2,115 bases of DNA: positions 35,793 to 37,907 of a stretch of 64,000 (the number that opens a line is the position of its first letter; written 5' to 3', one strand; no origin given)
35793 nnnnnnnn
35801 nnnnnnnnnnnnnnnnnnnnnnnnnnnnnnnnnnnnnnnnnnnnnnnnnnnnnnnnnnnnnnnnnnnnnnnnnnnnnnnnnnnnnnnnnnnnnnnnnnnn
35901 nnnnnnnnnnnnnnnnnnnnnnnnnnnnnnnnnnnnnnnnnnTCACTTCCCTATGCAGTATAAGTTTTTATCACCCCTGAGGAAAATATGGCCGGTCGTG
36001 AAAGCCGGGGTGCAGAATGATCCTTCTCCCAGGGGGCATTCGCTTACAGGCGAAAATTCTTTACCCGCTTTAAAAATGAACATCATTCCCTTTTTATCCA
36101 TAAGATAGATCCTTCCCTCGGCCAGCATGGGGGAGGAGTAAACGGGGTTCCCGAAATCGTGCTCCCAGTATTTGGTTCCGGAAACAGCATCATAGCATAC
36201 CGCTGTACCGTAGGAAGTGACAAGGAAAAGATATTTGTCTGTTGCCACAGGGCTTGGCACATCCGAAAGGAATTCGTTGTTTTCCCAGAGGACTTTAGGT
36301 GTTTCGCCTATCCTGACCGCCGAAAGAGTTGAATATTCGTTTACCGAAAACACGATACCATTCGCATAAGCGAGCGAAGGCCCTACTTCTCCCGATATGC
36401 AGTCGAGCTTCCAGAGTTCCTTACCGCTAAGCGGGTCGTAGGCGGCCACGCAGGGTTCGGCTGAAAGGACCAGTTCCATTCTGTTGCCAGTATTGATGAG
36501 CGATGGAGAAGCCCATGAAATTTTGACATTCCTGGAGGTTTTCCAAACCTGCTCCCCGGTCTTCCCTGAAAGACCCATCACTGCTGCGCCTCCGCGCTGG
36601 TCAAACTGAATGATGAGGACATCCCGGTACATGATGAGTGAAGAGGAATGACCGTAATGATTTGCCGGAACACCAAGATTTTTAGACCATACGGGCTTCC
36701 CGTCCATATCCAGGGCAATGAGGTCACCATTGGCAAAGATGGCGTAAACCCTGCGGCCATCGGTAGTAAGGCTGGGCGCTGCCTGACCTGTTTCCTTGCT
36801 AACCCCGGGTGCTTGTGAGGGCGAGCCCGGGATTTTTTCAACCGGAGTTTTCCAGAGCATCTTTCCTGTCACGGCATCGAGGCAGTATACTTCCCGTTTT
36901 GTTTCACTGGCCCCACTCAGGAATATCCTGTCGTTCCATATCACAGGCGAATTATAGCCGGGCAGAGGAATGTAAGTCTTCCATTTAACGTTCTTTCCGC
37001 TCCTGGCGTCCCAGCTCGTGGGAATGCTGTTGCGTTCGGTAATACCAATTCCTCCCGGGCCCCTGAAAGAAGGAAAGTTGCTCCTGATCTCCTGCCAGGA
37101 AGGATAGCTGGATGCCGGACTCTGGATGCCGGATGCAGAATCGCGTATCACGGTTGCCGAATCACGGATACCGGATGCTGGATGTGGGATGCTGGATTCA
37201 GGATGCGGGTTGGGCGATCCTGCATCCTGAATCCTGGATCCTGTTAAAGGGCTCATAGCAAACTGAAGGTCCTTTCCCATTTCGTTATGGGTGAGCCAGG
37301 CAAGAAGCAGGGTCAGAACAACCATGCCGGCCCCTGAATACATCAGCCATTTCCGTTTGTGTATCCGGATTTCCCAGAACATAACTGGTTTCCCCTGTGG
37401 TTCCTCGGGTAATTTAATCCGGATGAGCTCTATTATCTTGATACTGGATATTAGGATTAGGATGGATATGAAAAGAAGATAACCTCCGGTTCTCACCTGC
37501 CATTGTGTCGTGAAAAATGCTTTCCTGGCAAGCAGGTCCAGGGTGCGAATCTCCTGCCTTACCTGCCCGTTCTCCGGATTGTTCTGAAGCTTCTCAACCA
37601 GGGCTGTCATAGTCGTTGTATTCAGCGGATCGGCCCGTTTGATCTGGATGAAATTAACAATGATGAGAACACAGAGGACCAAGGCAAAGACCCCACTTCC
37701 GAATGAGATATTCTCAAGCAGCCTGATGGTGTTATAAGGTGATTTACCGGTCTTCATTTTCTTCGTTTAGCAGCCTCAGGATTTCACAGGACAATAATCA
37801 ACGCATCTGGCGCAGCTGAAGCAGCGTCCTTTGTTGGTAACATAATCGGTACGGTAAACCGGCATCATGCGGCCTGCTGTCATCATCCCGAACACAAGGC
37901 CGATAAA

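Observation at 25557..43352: Eleven-gene translationally coupled cluster joining five periplasmic beta-propellers to an NAD(P)H/ferredoxin flavoprotein module, a Tat polyferredoxin, a glycosyltransferase and an ABC exporter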

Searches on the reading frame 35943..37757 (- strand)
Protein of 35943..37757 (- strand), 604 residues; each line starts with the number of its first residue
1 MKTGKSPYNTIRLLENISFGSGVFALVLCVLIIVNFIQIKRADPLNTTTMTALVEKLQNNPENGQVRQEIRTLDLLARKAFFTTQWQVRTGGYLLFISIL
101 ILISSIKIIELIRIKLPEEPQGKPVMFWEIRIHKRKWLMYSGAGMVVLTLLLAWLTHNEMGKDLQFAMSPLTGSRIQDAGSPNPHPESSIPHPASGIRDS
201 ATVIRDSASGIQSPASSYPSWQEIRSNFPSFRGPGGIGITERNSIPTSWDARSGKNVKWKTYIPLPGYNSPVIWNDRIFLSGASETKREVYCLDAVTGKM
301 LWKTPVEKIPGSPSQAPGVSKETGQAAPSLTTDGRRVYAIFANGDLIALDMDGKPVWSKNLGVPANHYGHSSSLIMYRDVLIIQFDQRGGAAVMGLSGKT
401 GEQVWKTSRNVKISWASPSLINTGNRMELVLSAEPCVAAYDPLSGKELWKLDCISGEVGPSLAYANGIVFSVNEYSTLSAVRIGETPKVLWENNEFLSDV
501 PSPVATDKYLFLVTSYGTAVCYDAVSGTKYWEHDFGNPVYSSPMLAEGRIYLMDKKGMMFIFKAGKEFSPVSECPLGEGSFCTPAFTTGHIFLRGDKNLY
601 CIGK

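Call 4: search_protein_families(library=pfam, proteins=[window:35943-37757:-], max_evalue=0.01)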
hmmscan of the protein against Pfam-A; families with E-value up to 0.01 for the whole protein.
window:35943-37757:- (604 aa): 4 families
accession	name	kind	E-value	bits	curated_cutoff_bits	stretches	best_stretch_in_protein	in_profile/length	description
PF13360.13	PQQ_2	-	1.9e-30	106.7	27.6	3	248-407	7-144/233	Outer membrane protein assembly factor BamB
PF13570.13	Beta-prop_ACSF4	-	3e-17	63.4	133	2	396-602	34-241/329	Beta-alanine-activating enzyme, beta-propeller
PF01011.28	PQQ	-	2.6e-09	36.8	26.7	1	248-355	30-136/595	Glucose/ethanol/alcohol dehydrogenase, beta-propeller domain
PF23727.1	Beta-prop_FAM234A_B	-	0.0062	15.5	26.4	0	281-316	306-341/467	FAM234A/B beta-propeller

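Call 5: search_protein_families(library=ncbifam, proteins=[window:35943-37757:-], max_evalue=0.01)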
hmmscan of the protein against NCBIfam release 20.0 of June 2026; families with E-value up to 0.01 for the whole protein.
window:35943-37757:- (604 aa): 6 families
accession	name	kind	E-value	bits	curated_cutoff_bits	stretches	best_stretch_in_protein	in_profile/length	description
TIGR03300.1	assembly_YfgL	equivalog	7.7e-19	67.6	285.2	3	244-449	39-214/377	outer membrane protein assembly factor BamB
NF008351.0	PRK11138.1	equivalog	4.7e-11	41.8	423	2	271-411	65-324/394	outer membrane protein assembly factor BamB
TIGR03075.1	PQQ_enz_alc_DH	subfamily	8e-11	41.2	480.05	1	270-407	64-197/530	PQQ-dependent dehydrogenase, methanol/ethanol family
TIGR04528.1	acido_non_PQQ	subfamily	4.4e-09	35.6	650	0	391-454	401-462/493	acido-empty-quinoprotein group A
NF053615.1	SerThrKinAfsKStmc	equivalog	5.5e-06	25.3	1300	1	322-564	564-801/809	protein serine/threonine kinase AfsK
TIGR03074.1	PQQ_membr_DH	subfamily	0.0027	15.6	832.65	0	517-556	355-393/783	membrane-bound PQQ-dependent dehydrogenase, glucose/quinate/shikimate family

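Call 13: find_related_loci(query=A1, collection=genome_contigs, flank=10000)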
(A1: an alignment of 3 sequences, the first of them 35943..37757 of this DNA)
Query A1 (604 aa) in genome_contigs; peptide patterns used: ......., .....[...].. (x = any residue, [..] = any of these).
74 stretches matched a pattern; 58 encode a relative of the query (tblastn E <= 1e-3); 56 distinct loci.
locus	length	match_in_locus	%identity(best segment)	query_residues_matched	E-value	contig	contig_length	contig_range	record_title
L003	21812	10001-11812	78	1-604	0e+0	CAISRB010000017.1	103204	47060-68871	MAG: uncultured Bacteroidales bacterium isolate AM-lipid-02-D10_bin-0834 genome assembly, contig: bin-0834:17/33, whole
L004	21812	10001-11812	78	1-604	0e+0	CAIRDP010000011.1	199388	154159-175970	MAG: uncultured Bacteroidales bacterium isolate AM5_bin-0527 genome assembly, contig: bin-0527:11/67, whole genome shotg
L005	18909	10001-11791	76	1-604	0e+0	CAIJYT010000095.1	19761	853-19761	MAG: uncultured Bacteroidales bacterium isolate KR_bin-2728 genome assembly, contig: bin-2728:095/289, whole genome shot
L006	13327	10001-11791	79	1-604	0e+0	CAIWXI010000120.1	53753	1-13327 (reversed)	MAG: uncultured Bacteroidales bacterium isolate Kiruna_bin-10044 genome assembly, contig: bin-10044:120/166, whole genom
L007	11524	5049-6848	76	1-604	0e+0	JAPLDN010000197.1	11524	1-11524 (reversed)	MAG: Bacteroidetes bacterium isolate LacPavin_0920_WC57_MAG_45_7 LacPavin_0920_WC57_scaffold_1076085, whole genome shotg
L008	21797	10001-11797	75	1-604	0e+0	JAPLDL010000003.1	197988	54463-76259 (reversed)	MAG: Bacteroidetes bacterium isolate LacPavin_0419_WC90_MAG_45_16 LacPavin_0419_WC90_scaffold_523852, whole genome shotg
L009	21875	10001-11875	75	1-604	0e+0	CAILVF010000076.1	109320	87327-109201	MAG: uncultured Bacteroidales bacterium isolate D14_bin-1408 genome assembly, contig: bin-1408:76/93, whole genome shotg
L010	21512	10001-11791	75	1-604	0e+0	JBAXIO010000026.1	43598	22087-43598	MAG: Bacteroidota bacterium isolate ELA351 MAG351_26, whole genome shotgun sequence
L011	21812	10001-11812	59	1-604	0e+0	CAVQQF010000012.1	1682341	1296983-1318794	MAG: uncultured Bacteroidales bacterium isolate MFD09964.bin.2.246 genome assembly, contig: contig_8413, whole genome sh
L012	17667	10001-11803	59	1-604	0e+0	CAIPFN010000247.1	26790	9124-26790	MAG: uncultured Bacteroidales bacterium isolate MJ-time_bin-7144 genome assembly, contig: bin-7144:247/392, whole genome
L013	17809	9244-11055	59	12-604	0e+0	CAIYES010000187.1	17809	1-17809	MAG: uncultured Bacteroidales bacterium isolate Kiruna2_bin-1621 genome assembly, contig: bin-1621:187/574, whole genome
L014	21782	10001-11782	58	11-604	0e+0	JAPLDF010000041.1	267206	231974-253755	MAG: Bacteroidetes bacterium isolate LacPavin_0419_WC70L_MAG_48_58 LacPavin_0419_WC70L_scaffold_177161, whole genome sho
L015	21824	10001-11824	58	5-604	0e+0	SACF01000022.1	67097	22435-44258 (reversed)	MAG: Alphaproteobacteria bacterium isolate INTA.CYC.164 contig-100_252, whole genome shotgun sequence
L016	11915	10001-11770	58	14-604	0e+0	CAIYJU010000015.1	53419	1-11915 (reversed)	MAG: uncultured Bacteroidales bacterium isolate Ja1_bin-2221 genome assembly, contig: bin-2221:015/210, whole genome sho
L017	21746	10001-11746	60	28-604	0e+0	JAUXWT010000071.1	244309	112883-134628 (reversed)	MAG: Bacteroidales bacterium isolate C15_metabat.bin.17 C15_k141_157538, whole genome shotgun sequence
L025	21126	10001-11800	55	1-604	0e+0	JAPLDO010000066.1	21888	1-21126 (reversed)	MAG: Bacteroidetes bacterium isolate LacPavin_0920_WC90_MAG_43_10 LacPavin_0920_WC90_scaffold_576928, whole genome shotg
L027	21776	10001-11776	61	12-604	0e+0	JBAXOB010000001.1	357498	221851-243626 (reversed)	MAG: Bacteroidota bacterium isolate ELA494 MAG494_1, whole genome shotgun sequence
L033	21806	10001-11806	50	1-604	0e+0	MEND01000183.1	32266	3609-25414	MAG: Bacteroidetes bacterium GWA2_31_9 gwa2_scaffold_4147, whole genome shotgun sequence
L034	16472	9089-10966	46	1-602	0e+0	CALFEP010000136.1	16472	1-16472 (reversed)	MAG TPA_asm: uncultured Bacteroidetes bacterium isolate SRR3330207_bin.16_CONCOCT_v1.1_MAG genome assembly, contig: ERZ7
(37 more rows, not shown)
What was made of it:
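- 35943..37757 (-): P5: three-TM N-terminal domain with an invariant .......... loop, a low-complexity linker and a periplasmic PQQ_2 propeller with an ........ motif (604 aa). It served as the synteny anchor in call 13.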

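Call 17: search_solved_structures(query=window:35943-37757:-, max_evalue=0.01)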
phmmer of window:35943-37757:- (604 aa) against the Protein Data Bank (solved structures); distinct sequences matched with E-value up to 0.01: 2.
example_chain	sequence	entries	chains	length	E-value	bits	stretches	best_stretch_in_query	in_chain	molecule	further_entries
1flg_A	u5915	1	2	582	3.7e-05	25.6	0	394-464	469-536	PROTEIN (QUINOPROTEIN ETHANOL DEHYDROGENASE)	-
8orr_AAA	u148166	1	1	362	0.00012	23.8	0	330-560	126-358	Outer membrane protein assembly factor BamB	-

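Call 43: search_protein_families(library=pfam, proteins=[L033:9014-9988:+, L033:11853-12671:+, L033:12805-14574:+, L033:17275-17814:+, L033:7668-8711:-, L033:6964-7671:+, L033:17997-19484:-, L033:19697-20689:-, L033:5616-6806:-], max_evalue=0.001)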
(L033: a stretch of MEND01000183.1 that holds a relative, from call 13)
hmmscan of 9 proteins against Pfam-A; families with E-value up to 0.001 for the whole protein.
L033:9014-9988:+ (324 aa): 1 family
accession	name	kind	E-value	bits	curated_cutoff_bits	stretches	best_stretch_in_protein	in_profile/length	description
PF07661.19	MORN_2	-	7.6e-12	44.5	29.6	1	70-90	1-21/22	MORN repeat variant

L033:11853-12671:+ (272 aa): 1 family
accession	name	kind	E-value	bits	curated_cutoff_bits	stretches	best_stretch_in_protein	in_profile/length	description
PF12686.12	DUF3800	-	0.00014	23.1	21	1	13-219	3-148/149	Protein of unknown function (DUF3800)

L033:12805-14574:+ (589 aa): 3 families
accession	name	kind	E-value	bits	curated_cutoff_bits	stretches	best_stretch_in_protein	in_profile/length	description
PF07693.20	KAP_NTPase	-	1.7e-08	34.5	20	1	146-397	18-223/293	KAP family P-loop domain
PF24883.2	NPHP3_N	-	0.00022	21.9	24.8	0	137-243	10-116/164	Nephrocystin 3, N-terminal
PF13401.12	AAA_22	-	0.00076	20.2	27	0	277-337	64-105/130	AAA domain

L033:17275-17814:+ (179 aa): 1 family
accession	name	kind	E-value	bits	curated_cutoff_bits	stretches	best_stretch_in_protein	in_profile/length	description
PF10543.14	ORF6N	-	7.6e-30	103.5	27.8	1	13-96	2-86/86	ORF6N domain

L033:7668-8711:- (347 aa): 1 family
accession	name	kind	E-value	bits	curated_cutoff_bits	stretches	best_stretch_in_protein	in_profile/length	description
PF01464.25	SLT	-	1.6e-06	28.1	21.3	1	173-277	12-101/117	Transglycosylase SLT domain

L033:6964-7671:+ (235 aa): 0 families

L033:17997-19484:- (495 aa): 4 families
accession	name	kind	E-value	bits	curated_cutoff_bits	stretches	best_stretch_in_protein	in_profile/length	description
PF00112.29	Peptidase_C1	-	2e-38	133.1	20.7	1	25-225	5-207/220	Papain family cysteine protease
PF18560.7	Lectin_like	-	9.2e-25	88.1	27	1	246-403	1-156/156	Lectin like domain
PF18962.6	Por_Secre_tail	-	2.3e-07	31.4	27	1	428-494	8-75/75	Secretion system C-terminal sorting domain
PF03051.21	Peptidase_C1_2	-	2.1e-06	27.2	22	1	158-221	338-398/438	Peptidase C1-like family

L033:19697-20689:- (330 aa): 0 families

L033:5616-6806:- (396 aa): 3 families
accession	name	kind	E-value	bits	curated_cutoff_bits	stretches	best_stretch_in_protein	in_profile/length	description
PF00108.29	Thiolase_N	-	1.1e-85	287.6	26.4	1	6-264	1-259/260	Thiolase, N-terminal domain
PF02803.24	Thiolase_C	-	2.2e-43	147.2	27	1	273-393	2-122/123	Thiolase, C-terminal domain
PF00109.32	ketoacyl-synt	-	3.4e-05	24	20.8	1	82-121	166-205/252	Beta-ketoacyl synthase, N-terminal domain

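Call 55: search_protein_families(library=pfam, proteins=[L017:12553-13464:+, L025:12555-16124:+, L025:16128-16706:+, L027:11960-12421:+, L027:12508-14283:+, L034:11102-11920:+, L034:11920-12732:+, L014:11923-12384:+, L017:11834-12154:+, L017:12126-12467:+], max_evalue=0.001)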
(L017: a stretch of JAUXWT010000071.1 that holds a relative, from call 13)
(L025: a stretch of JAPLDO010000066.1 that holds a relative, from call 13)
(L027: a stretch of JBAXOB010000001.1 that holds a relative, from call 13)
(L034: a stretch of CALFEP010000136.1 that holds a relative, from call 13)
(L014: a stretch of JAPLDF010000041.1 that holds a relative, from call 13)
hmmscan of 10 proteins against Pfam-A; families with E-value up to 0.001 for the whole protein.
L017:12553-13464:+ (304 aa): 1 family
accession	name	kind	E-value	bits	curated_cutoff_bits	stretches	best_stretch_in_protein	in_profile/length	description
PF18962.6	Por_Secre_tail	-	4.6e-12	46.5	27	1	230-302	2-74/75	Secretion system C-terminal sorting domain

L025:12555-16124:+ (1190 aa): 7 families
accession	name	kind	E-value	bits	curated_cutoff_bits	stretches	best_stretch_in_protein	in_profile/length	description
PF07669.17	Eco57I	-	2.5e-41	142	25.3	1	537-800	1-171/171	Eco57I restriction-modification methylase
PF20473.4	MmeI_Mtase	-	4.8e-10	39.5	27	1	485-559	13-85/259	MmeI, DNA-methyltransferase domain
PF02384.22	N6_Mtase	-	5.7e-10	39.4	20.4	0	672-816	96-234/311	N-6 DNA Methylase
PF12950.13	TaqI_C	-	8.8e-10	39.3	26.5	1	918-1068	1-112/118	TaqI-like C-terminal specificity domain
PF25120.1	DUF7814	-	0.00024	21.3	27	1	269-314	120-159/228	Domain of unknown function (DUF7814)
PF20465.4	MmeI_hel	-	0.00041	21.5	27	0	234-311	6-75/75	MmeI, helicase spacer domain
PF01170.24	UPF0020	-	0.00065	19.9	22.3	0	494-556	31-96/197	RMKL-like, methyltransferase domain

L025:16128-16706:+ (193 aa): 1 family
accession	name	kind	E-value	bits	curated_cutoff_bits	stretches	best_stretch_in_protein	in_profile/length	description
PF01797.21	Y1_Tnp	-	6.4e-07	30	23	0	125-182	60-121/121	Transposase IS200 like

L027:11960-12421:+ (154 aa): 2 families
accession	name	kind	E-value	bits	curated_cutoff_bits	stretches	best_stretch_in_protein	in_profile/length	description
PF01575.25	MaoC_dehydratas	-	1.5e-23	83.2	27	1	12-132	2-118/123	MaoC like domain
PF13452.11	FAS1_DH_region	-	1.4e-06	28.9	22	1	15-123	2-108/132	FAS1-like, dehydratase domain region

L027:12508-14283:+ (592 aa): 1 family
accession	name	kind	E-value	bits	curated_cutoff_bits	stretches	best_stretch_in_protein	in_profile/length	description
PF06271.18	RDD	-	2.5e-10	41.2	24.1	1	7-135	2-121/137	RDD family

L034:11102-11920:+ (273 aa): 0 families

L034:11920-12732:+ (271 aa): 1 family
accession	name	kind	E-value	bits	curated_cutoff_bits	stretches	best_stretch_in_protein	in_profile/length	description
PF08843.17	AbiEii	-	3.2e-37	129.2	22.5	1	30-254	2-235/238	Nucleotidyl transferase AbiEii toxin, Type IV TA system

L014:11923-12384:+ (154 aa): 2 families
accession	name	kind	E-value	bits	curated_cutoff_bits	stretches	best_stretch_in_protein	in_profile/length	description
PF01575.25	MaoC_dehydratas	-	8.9e-22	77.4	27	1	12-132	2-118/123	MaoC like domain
PF13452.11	FAS1_DH_region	-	1e-05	26.1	22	1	16-122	3-107/132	FAS1-like, dehydratase domain region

L017:11834-12154:+ (107 aa): 3 families
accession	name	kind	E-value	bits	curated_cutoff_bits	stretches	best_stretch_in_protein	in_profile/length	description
PF18765.7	Polbeta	-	4.1e-15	56.2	26.9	1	10-101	2-91/93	Polymerase beta, Nucleotidyltransferase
PF01909.29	NTP_transf_2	-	1.4e-13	51.5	21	1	13-96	7-92/93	Nucleotidyltransferase domain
PF22600.2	MTPAP-like_central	-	2.5e-05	24.8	27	1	21-74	40-89/139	Poly(A) RNA polymerase, mitochondrial-like, central palm domain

L017:12126-12467:+ (114 aa): 1 family
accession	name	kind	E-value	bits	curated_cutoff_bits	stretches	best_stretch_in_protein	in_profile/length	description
PF01934.22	HepT-like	-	3.9e-20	72.2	23.5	1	12-107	1-118/120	Ribonuclease HepT-like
